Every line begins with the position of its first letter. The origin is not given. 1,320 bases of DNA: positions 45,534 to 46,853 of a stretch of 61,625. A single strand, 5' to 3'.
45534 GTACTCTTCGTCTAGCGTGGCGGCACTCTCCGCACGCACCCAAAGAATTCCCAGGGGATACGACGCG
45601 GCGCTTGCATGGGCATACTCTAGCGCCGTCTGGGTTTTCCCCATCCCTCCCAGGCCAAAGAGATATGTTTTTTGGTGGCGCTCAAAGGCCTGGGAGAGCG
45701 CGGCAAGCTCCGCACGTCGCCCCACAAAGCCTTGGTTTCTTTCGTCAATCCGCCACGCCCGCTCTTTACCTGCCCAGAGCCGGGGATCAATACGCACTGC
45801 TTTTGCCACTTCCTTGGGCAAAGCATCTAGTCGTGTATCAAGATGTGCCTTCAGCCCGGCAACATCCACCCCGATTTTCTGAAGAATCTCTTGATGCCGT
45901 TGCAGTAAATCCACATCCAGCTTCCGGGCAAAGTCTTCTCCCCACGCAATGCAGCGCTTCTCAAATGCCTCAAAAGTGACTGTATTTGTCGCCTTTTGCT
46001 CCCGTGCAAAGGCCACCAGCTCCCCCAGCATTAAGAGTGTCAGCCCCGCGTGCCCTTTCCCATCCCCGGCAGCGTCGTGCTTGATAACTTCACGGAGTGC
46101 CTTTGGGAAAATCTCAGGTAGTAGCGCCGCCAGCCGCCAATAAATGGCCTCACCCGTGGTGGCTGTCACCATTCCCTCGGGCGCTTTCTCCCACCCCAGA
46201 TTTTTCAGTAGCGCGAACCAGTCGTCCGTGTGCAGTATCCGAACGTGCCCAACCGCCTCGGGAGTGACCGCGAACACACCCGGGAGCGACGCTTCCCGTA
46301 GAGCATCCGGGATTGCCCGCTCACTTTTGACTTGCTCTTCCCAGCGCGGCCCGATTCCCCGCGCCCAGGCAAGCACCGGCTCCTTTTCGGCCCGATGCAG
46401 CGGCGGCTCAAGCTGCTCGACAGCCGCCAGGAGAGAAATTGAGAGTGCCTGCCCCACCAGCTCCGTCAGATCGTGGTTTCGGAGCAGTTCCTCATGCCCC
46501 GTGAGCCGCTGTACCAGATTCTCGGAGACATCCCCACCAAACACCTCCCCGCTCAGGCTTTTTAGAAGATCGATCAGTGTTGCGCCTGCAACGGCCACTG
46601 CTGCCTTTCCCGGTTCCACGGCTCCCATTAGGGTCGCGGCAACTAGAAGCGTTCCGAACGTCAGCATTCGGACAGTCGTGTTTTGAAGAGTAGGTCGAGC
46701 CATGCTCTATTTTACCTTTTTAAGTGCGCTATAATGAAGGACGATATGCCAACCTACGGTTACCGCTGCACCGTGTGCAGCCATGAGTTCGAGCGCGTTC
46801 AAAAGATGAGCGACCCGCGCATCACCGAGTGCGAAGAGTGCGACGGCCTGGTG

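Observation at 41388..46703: Two-gene NLR-like module: STAND NTPase (novel N-domain + NB-ARC + TPR) with a downstream repeat/FN3-like partner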

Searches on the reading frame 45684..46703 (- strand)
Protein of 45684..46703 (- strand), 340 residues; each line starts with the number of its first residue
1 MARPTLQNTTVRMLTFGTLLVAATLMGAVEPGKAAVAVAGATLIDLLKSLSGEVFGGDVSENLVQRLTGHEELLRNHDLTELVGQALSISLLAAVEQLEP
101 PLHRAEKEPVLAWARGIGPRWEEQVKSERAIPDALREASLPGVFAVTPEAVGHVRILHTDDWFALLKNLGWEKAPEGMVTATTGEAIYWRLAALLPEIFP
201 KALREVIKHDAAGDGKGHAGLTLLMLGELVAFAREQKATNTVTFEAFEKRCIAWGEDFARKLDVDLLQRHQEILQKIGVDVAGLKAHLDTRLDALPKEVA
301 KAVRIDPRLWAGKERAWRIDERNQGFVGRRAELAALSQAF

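Call 11: find_homologous_proteins(query=window:45684-46703:-)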
Query seq(340 aa) (340 aa): 3 proteins with E <= 0.001 among 8000 candidates.
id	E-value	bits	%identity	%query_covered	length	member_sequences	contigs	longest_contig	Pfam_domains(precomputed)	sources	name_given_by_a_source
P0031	9.2e-109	382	58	100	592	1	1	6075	-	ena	-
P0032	8.0e-69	251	56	70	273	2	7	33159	-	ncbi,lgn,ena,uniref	ncbi:hypothetical protein [Armatimonas sp.]|uniref:hypothetical protein n=1 Tax=Armatimonas sp. TaxI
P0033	3.7e-60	222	55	65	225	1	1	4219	-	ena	-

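Call 25: find_encoding_contigs(protein=P0032, flank=10000, max_places=3)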
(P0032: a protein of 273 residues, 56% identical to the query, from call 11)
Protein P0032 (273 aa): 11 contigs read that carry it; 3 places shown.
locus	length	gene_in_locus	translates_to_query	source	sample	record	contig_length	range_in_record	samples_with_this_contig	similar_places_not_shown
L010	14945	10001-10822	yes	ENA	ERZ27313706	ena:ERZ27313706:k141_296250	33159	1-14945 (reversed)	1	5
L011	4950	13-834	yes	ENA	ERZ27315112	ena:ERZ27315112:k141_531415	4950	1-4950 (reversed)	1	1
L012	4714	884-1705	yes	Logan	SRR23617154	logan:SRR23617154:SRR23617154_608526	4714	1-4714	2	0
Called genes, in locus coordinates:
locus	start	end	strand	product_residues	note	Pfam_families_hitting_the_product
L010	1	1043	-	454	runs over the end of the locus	PF10396:TrmE_N, PF12631:MnmE_helical, PF01926:MMR_HSR1, PF02421:FeoB_N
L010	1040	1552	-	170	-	-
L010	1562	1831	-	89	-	-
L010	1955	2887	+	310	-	-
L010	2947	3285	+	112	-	-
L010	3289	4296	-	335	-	PF04055:Radical_SAM, PF13353:Fer4_12 (faint), PF06463:Mob_synth_C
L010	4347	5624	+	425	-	PF00251:Glyco_hydro_32N, PF08244:Glyco_hydro_32C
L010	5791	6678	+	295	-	PF21001:YqiJ_N (weak)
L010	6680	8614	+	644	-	PF01145:Band_7 (faint)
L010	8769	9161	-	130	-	PF09723:Zn_ribbon_8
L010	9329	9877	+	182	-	PF07452:CHRD, PF07589:PEP_exosort_dom (weak)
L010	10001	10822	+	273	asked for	-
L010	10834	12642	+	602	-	PF25000:DUF7779 (weak), PF13374:TPR_10, PF13424:TPR_12, PF13374:TPR_10, PF13424:TPR_12, PF24885:TPR_NPHP3, PF13374:TPR_10, PF13424:TPR_12, +5 more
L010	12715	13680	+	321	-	-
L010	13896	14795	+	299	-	PF13580:SIS_2 (weak), PF22198:GKRP_SIS_2 (weak), PF22645:GKRP_SIS_N, PF01380:SIS (weak)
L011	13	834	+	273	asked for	-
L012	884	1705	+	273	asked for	-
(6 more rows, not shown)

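Call 26: find_encoding_contigs(protein=P0031, flank=10000, max_places=2)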
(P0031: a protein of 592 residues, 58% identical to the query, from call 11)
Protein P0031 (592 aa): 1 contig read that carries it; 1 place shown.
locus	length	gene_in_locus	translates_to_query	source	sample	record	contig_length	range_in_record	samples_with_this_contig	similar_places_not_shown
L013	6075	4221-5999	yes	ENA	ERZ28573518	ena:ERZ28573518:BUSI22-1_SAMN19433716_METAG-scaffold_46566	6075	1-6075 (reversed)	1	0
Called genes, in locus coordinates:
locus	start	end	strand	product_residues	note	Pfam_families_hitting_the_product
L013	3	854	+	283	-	?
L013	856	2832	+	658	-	-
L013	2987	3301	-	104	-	-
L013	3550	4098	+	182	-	PF07452:CHRD, PF07589:PEP_exosort_dom (weak)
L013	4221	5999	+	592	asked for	-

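Call 33: search_protein_representatives(alignment_id=A3)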
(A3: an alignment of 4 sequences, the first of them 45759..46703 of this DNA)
Query: 4 sequences, 319 profile positions. Proteins with E-value up to 0.001 (for the whole library): 205; up to 1e-10: 55; up to 1e-30: 3. The best 150 are listed.
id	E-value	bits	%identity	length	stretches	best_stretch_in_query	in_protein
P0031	1.1e-181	619.5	-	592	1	1-317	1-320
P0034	2.8e-153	526.2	-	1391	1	36-319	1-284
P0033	1.3e-125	435.3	-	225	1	1-222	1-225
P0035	4.2e-25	105.1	-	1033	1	4-239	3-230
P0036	1.2e-24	103.6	-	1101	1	10-234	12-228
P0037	2.1e-23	99.4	-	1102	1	1-240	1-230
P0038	2.2e-22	96.2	-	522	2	40-224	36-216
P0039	4.4e-22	95.1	-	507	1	8-248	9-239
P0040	6.0e-20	88.1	-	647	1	22-293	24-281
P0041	2.7e-19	86.0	-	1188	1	12-241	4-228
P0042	3.2e-19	85.7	-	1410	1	9-277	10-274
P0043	1.0e-17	80.8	-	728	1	11-240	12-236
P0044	1.9e-17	79.9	-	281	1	2-249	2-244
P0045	4.3e-17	78.7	-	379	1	11-245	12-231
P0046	9.5e-17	77.6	-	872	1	27-284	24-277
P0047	2.2e-16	76.4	-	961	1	29-231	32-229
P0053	6.6e-15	71.6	-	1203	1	29-277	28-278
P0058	4.6e-14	68.8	-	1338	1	1-238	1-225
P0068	8.4e-13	64.6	-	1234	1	8-239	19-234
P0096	3.0e-10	56.2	-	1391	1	62-264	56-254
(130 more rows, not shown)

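Call 38: search_protein_families(library=pfam, alignment_id=A5, max_evalue=0.001)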
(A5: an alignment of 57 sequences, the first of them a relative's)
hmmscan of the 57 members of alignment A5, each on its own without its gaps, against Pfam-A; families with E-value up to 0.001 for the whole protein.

A. member 1, P0035 (1033 aa): 17 families
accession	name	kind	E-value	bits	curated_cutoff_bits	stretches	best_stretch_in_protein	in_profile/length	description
PF00515.34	TPR_1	-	2.6e-29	100.3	27.8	3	915-947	1-33/34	Tetratricopeptide repeat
PF13424.12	TPR_12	-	1.3e-28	99.4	30.1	2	876-947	4-77/77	Tetratricopeptide repeat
PF13181.12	TPR_8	-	4.7e-18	64.2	25.7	2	881-906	7-32/34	Tetratricopeptide repeat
PF13176.12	TPR_7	-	3.4e-17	61.4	27.9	2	881-906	5-30/36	Tetratricopeptide repeat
PF07719.23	TPR_2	-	9.2e-17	60.2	27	2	915-945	1-31/34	Tetratricopeptide repeat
PF00931.28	NB-ARC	-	1.4e-14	54.4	23.5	1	338-537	2-207/248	NB-ARC domain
PF13374.12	TPR_10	-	2.7e-14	53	27.5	1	915-947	2-34/42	Tetratricopeptide repeat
PF13174.12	TPR_6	-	8.8e-09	35.9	26.3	0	920-942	5-27/33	Tetratricopeptide repeat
PF17874.7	TPR_MalT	-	8.9e-09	35.5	45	1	770-909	16-156/336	MalT-like TPR region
PF13428.12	TPR_14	-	8.6e-07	29.5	23.5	0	878-903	4-29/44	Tetratricopeptide repeat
PF13431.12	TPR_17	-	2e-06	28.1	24.4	0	907-935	5-33/34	Tetratricopeptide repeat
PF12895.13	ANAPC3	-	7.3e-06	26.6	27.2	0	794-857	22-78/82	Anaphase-promoting complex, cyclosome, subunit 3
PF13432.12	TPR_16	-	1.3e-05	25.9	32.7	1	881-944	3-60/65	Tetratricopeptide repeat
PF13414.12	TPR_11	-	1.4e-05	25.1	26.8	1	882-929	1-42/42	TPR repeat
PF10579.15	Rapsyn_N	-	5.4e-05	23.6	23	0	917-950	45-78/80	Rapsyn N-terminal myristoylation and linker region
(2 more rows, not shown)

B. families by the number of members that match (of 57 scanned): 89 families (the first 25 are shown)
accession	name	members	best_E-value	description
PF13424.12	TPR_12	24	4e-176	Tetratricopeptide repeat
PF13374.12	TPR_10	23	1.7e-163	Tetratricopeptide repeat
PF00931.28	NB-ARC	23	6.1e-29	NB-ARC domain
PF07719.23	TPR_2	22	4.9e-55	Tetratricopeptide repeat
PF13401.12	AAA_22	21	2.3e-08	AAA domain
PF13181.12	TPR_8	20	3.5e-61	Tetratricopeptide repeat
PF00515.34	TPR_1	19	1.7e-87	Tetratricopeptide repeat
PF13176.12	TPR_7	18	1e-88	Tetratricopeptide repeat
PF13191.12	AAA_16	17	3.4e-08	AAA ATPase domain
PF17874.7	TPR_MalT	16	3.5e-28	MalT-like TPR region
PF24885.1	TPR_NPHP3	15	4.8e-133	Nephrocystin-3 TPR domain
PF13431.12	TPR_17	15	6.4e-23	Tetratricopeptide repeat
PF13428.12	TPR_14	15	8.7e-23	Tetratricopeptide repeat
PF13432.12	TPR_16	15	1.7e-22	Tetratricopeptide repeat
PF14559.12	TPR_19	12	9.2e-17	Tetratricopeptide repeat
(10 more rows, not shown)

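Call 42: search_solved_structures(query=A6, max_evalue=10)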
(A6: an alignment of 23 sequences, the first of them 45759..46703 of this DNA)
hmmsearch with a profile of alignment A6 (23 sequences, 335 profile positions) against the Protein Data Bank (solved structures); distinct sequences matched with E-value up to 10: 30.
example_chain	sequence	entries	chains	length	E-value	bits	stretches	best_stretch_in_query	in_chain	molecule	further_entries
8ek4_A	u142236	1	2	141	0.022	17.4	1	237-333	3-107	Ice-binding protein TIP-99a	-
8fjg_A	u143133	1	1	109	0.043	16.4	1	225-311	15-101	H12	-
6kos_A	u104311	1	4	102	0.13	14.9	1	235-314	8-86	SUWA (Super WA20)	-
2g3v_A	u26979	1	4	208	0.15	14.7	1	229-314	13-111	CAG pathogenicity island protein 13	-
5e62_B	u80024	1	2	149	0.16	14.6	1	227-311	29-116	Hemagglutinin-esterase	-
5e5w_B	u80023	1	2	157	0.18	14.4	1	227-311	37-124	Hemagglutinin-esterase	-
5e64_B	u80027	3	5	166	0.21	14.2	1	227-311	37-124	Hemagglutinin-esterase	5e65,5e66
5cwb_A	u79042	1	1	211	0.22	14.1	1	222-305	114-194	Designed helical repeat protein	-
3s84_A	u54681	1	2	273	0.43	13.2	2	233-322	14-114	Apolipoprotein A-IV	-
1p68_A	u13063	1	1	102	0.43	13.2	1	222-309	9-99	De novo designed protein S-824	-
9cfs_A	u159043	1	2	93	0.45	13.1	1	219-276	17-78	Long regulatory protein rop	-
7mkn_C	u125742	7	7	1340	0.5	12.9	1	235-330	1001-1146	DNA-directed RNA polymerase subunit beta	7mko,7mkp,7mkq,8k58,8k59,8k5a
6awb_03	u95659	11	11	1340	0.5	12.9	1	235-330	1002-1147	DNA-directed RNA polymerase subunit beta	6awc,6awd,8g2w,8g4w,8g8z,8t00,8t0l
6n4c_C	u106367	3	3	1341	0.5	12.9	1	235-330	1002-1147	DNA-directed RNA polymerase subunit beta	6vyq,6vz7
8g7e_I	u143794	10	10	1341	0.5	12.9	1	235-330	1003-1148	DNA-directed RNA polymerase subunit beta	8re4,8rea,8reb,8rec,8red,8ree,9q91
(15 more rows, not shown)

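Call 43: find_homologous_proteins(query=A6, max_evalue=0.00001)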
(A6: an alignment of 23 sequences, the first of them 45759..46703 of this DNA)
Query A6 (23 sequences) (315 aa, profile of the alignment): 7 proteins with E <= 0.00001 among 8000 candidates.
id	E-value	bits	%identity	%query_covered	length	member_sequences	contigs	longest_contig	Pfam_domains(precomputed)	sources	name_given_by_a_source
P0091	4.2e-77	278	24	78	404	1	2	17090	-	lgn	-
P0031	5.5e-69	251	60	99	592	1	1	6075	-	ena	-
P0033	3.1e-61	226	55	70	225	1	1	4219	-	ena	-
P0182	1.3e-59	220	59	100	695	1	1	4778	PF25000.1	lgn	-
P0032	1.8e-56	210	56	76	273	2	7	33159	-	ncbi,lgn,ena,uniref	ncbi:hypothetical protein [Armatimonas sp.]|uniref:hypothetical protein n=1 Tax=Armatimonas sp. TaxI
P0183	2.5e-46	177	21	64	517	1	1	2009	-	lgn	-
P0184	8.1e-20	90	19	36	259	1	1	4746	-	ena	-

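Call 44: list_cluster_members(proteins=[P0035, P0036, P0037, P0041, P0042, P0046, P0047, P0053, P0058, P0068])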
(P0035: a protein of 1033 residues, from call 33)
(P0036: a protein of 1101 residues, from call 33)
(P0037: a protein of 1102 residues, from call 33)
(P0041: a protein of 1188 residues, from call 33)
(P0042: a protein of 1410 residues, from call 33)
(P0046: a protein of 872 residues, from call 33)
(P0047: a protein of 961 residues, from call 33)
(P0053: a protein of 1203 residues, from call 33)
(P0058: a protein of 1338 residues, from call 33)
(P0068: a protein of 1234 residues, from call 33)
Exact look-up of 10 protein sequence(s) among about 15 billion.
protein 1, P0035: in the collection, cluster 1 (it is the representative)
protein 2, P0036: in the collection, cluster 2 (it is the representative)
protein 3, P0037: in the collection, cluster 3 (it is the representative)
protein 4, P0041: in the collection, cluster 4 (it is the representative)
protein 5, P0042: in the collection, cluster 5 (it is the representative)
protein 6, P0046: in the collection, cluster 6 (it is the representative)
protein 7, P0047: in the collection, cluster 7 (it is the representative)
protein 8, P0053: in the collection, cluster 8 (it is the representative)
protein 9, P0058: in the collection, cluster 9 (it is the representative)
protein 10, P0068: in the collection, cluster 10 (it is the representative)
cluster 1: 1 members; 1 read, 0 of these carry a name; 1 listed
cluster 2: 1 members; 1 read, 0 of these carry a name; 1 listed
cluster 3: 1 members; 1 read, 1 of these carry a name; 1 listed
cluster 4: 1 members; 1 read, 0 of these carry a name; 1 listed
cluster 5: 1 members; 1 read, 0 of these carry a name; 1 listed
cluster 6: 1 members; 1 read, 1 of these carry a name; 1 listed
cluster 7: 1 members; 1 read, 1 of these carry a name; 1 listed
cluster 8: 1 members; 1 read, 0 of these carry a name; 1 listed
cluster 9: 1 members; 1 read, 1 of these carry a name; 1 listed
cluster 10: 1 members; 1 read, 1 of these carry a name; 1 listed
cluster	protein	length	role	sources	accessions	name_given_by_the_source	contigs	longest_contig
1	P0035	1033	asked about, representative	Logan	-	-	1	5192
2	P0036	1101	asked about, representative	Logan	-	-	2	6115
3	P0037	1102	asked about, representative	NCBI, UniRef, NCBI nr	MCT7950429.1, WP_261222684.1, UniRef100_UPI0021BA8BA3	tetratricopeptide repeat protein [Ancylothrix sp. C2] | tetratricopeptide repeat protein n=1 Tax=Ancylothrix sp. D3o TaxID=2953691 ... | tetratricopeptide repeat protein [Ancylothrix sp. D3o]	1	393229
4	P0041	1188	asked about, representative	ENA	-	-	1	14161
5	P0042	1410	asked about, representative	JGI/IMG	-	-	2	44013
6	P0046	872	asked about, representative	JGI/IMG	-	hypothetical protein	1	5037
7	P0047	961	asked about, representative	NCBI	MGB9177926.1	MAG: tetratricopeptide repeat protein [Pyrinomonadaceae bacterium]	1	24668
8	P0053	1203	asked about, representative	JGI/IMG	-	-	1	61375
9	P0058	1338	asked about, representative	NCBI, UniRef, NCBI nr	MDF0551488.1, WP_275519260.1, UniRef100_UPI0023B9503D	tetratricopeptide repeat protein [Kamptonema sp. UHCC 0994] | tetratricopeptide repeat protein n=1 Tax=Kamptonema sp. UHCC 0994 TaxID=3031329 ...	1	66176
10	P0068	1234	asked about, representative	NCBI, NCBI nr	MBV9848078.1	MAG: tetratricopeptide repeat protein [Armatimonadetes bacterium] | tetratricopeptide repeat protein [Armatimonadota bacterium]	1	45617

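Call 51: predict_structure(alignment_id=A6)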
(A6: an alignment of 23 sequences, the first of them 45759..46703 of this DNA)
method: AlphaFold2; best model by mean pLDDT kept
length: 315 residues; sequences in the alignment: 23
mean_pLDDT: 70.1   pTM: 0.61
mean pLDDT of the five models: 70.1, 67.6, 67.3, 66.6, 66.0
residues with pLDDT >= 90: 78; 70-90: 85; 50-70: 76; < 50: 76
segments of 3 or more residues with pLDDT < 50: 1-15, 21-70, 72-74, 310-315
pLDDT, mean of each block of 10 residues (from residue 1): 41 48 46 42 39 38 46 70 96 97 91 92 88 86 79 86 92 58 81 95 93 86 76 66 59 58 57 66 74 78 62 42
secondary structure, 60 per line:
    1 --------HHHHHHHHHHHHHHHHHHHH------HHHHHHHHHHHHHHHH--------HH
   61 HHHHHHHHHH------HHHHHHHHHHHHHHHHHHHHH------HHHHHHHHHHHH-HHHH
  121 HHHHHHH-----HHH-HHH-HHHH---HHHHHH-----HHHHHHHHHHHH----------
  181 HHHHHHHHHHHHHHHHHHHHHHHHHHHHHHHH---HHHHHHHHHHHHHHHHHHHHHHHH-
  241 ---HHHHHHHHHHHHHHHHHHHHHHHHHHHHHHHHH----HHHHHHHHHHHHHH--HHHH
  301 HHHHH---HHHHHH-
elements in order: H9-28 H35-50 H59-70 H77-97 H104-115 H117-127 H141-144 H148-153 H159-170 H181-212 H216-239 H244-276 H281-294 H297-305 H309-314

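Call 69: find_related_loci(query=A7, collection=genome_contigs, flank=8000)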
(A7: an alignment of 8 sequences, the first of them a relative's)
Query A7 (333 aa) in genome_contigs; peptide patterns used: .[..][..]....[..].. (x = any residue, [..] = any of these).
52 stretches matched a pattern; 50 encode a relative of the query (tblastn E <= 1e-3); 50 distinct loci.
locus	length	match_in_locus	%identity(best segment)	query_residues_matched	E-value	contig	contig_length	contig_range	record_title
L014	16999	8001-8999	100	1-333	0e+0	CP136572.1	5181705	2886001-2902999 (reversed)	MAG: Planktothrix sp. GU0601_MAG3 chromosome, complete genome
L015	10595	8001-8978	52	7-330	2e-102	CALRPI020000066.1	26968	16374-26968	MAG: Phormidium lacuna HE10JO isolate JJ-KV9-13-1-mx-bin614 genome assembly, contig: JJ-KV9-13-C256, whole genome shotgu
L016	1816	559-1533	51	3-333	1e-105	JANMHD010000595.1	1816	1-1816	MAG: Coleofasciculaceae cyanobacterium OTE_70_metabat_329 OTE_70_k141_4261039, whole genome shotgun sequence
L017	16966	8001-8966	53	1-333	3e-94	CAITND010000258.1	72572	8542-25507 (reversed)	MAG: uncultured Oscillatoriales cyanobacterium isolate KTt_bin-1839 genome assembly, contig: bin-1839:258/277, whole gen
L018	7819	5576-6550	53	1-333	1e-92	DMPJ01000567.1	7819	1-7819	MAG TPA_asm: Planktothrix sp. UBA8402 contig_59915, whole genome shotgun sequence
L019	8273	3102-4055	41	5-333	3e-77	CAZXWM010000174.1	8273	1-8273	MAG TPA_asm: uncultured Phormidium sp. isolate SRP141376_co5_61 genome assembly, contig: NODE_20857_length_8273_cov_6.43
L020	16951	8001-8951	42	5-333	2e-75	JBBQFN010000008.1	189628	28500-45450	MAG: Cyanophyceae cyanobacterium isolate Co_metawrap_1029 Cmw_1029_k141_1089293_length_189628_cov_44.3276, whole genome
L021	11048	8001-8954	41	5-333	7e-74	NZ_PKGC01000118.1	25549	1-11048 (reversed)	Arthrospira platensis PCC 7345 scaffold_118, whole genome shotgun sequence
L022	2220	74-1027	39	5-333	3e-71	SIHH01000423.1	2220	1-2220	MAG: Phormidium sp. SL48-SHIP NODE_67274_length_2220_cov_31.470208, whole genome shotgun sequence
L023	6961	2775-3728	39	5-333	1e-67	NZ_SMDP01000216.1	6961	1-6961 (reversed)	Geitlerinema sp. P-1104 NODE_216, whole genome shotgun sequence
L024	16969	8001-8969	55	1-333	4e-97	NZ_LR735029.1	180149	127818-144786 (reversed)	Planktothrix paucivesiculata PCC 9631 isolate BBR_PRJEB10994, whole genome shotgun sequence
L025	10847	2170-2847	41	5-243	3e-55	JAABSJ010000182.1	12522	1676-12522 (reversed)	MAG: Oscillatoria sp. isolate S11.Bin022 Scaffold_180, whole genome shotgun sequence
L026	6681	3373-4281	33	5-319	4e-46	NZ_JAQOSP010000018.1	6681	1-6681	Roseofilum acuticapitatum BLCC-M154 k141_11156, whole genome shotgun sequence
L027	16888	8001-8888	32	5-311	1e-43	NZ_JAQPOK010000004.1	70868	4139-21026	Roseofilum halophilum BLCC-M91 k141_10603, whole genome shotgun sequence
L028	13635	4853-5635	40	1-277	4e-42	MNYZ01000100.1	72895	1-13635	MAG: Oscillatoriales cyanobacterium CG2_30_40_61 cg2_3.0_scaffold_102_c, whole genome shotgun sequence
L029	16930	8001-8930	33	5-319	7e-42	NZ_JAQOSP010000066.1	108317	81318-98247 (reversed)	Roseofilum acuticapitatum BLCC-M154 k141_1658, whole genome shotgun sequence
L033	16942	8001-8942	33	7-321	6e-30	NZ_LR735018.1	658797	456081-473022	Planktothrix paucivesiculata PCC 9631 isolate BBR_PRJEB10994, whole genome shotgun sequence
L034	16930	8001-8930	32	12-330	2e-29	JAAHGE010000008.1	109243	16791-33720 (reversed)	MAG: Desertifilum sp. SIO1I2 1I2_NODE_8, whole genome shotgun sequence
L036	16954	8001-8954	32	6-331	1e-29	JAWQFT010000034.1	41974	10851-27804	MAG: Jaaginema sp. PMC 1080.18 PMC1080_61_length_41974_cov_21.892507, whole genome shotgun sequence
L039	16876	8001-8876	32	22-315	1e-28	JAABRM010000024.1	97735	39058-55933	MAG: Oscillatoriales cyanobacterium isolate S07.Bin090 Scaffold_97, whole genome shotgun sequence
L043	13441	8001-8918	31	16-315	4e-28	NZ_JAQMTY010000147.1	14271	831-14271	Spirulina subsalsa CS-330 k141_4831, whole genome shotgun sequence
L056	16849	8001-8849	32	10-293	8e-23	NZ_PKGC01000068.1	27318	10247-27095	Arthrospira platensis PCC 7345 scaffold_68, whole genome shotgun sequence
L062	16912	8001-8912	32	12-315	1e-25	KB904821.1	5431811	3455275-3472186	filamentous cyanobacterium ESFC-1 genomic scaffold A3MYDRAFT_scaffold1.1, whole genome shotgun sequence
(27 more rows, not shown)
